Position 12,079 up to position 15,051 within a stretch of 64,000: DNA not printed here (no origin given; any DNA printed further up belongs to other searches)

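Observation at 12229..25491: Five-gene, translationally coupled operon recC-recB-recD-sbcD-like-sbcC-like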

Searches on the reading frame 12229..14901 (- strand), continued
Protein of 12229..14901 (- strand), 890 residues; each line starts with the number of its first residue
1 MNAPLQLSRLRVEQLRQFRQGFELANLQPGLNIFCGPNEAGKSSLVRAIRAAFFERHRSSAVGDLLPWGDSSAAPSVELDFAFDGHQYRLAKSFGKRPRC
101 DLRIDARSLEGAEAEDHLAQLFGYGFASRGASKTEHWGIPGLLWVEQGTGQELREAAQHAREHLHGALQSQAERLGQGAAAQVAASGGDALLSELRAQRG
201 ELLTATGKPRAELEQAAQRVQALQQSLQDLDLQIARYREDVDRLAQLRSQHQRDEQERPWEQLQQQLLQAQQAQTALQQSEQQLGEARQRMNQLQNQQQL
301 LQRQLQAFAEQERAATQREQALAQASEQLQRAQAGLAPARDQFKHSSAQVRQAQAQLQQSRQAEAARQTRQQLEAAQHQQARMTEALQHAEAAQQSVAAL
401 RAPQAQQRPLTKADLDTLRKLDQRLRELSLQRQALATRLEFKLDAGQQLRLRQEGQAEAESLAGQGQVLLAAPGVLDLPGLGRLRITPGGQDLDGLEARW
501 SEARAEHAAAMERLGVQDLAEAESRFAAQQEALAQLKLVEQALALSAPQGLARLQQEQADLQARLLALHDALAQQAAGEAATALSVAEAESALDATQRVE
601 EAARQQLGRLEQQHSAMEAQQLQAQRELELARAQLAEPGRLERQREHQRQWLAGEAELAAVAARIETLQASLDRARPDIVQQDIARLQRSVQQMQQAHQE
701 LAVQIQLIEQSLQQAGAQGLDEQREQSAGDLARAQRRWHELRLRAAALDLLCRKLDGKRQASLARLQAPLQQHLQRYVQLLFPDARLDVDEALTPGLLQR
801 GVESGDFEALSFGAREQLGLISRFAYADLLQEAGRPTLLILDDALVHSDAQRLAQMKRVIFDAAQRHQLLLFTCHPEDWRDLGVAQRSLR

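Call 76: find_encoding_contigs(protein=P0013, flank=10000, max_places=2)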
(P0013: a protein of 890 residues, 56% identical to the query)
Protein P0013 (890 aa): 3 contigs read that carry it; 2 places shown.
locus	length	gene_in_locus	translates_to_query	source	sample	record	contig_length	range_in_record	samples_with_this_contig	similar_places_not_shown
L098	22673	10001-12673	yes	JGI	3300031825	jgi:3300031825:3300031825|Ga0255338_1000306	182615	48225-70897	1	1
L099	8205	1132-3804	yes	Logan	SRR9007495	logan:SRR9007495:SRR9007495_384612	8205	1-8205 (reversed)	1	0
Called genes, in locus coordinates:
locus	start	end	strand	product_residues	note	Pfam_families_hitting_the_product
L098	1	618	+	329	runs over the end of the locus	PF18288:FAA_hydro_N_2, PF01557:FAA_hydrolase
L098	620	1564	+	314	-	PF01370:Epimerase, PF07993:NAD_binding_4 (faint), PF16363:GDP_Man_Dehyd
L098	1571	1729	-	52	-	-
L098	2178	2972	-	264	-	PF00196:GerE, PF08281:Sigma70_r4_2 (weak)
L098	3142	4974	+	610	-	PF00501:AMP-binding, PF13193:AMP-binding_C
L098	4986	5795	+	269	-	PF00378:ECH_1, PF16113:ECH_2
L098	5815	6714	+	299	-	PF00106:adh_short, PF08659:KR, PF13561:adh_short_C2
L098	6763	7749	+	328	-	PF03401:TctC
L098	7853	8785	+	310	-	PF02272:DHHA1 (weak)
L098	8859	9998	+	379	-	PF00149:Metallophos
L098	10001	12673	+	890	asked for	PF02463:SMC_N (faint), PF13476:AAA_23, PF13514:AAA_27 (weak)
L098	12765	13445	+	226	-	PF00005:ABC_tran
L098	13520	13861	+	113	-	PF00436:SSB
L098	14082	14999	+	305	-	PF00581:Rhodanese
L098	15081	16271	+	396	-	PF04143:Sulf_transp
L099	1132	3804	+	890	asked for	PF02463:SMC_N (faint), PF13476:AAA_23, PF13514:AAA_27 (weak)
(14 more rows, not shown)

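Call 77: find_encoding_contigs(protein=P0082, flank=10000, max_places=2)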
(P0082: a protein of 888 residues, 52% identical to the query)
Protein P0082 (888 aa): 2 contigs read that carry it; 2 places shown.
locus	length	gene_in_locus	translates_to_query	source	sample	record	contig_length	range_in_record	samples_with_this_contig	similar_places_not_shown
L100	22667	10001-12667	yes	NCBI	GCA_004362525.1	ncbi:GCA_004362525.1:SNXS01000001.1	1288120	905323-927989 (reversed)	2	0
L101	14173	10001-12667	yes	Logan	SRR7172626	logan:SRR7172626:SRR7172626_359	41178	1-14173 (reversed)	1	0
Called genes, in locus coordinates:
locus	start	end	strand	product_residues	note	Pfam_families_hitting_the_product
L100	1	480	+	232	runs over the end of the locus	-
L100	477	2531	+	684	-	-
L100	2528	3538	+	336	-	-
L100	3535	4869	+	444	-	-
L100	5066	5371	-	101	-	PF13560:HTH_31, PF01381:HTH_3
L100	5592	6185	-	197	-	-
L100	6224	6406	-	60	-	PF09722:Xre_MbcA_ParS_C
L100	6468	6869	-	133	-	-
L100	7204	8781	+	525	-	PF13245:AAA_19, PF13538:UvrD_C_2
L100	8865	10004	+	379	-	PF00149:Metallophos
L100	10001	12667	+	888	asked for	PF02463:SMC_N (faint), PF13476:AAA_23, PF13514:AAA_27 (weak)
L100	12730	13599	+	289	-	PF13391:HNH_2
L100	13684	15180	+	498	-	PF12161:HsdM_N, PF02384:N6_Mtase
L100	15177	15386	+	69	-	-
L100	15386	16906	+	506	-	PF12161:HsdM_N, PF02384:N6_Mtase, PF01170:UPF0020 (weak), PF07669:Eco57I (weak)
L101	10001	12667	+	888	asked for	PF02463:SMC_N (faint), PF13476:AAA_23, PF13514:AAA_27 (weak)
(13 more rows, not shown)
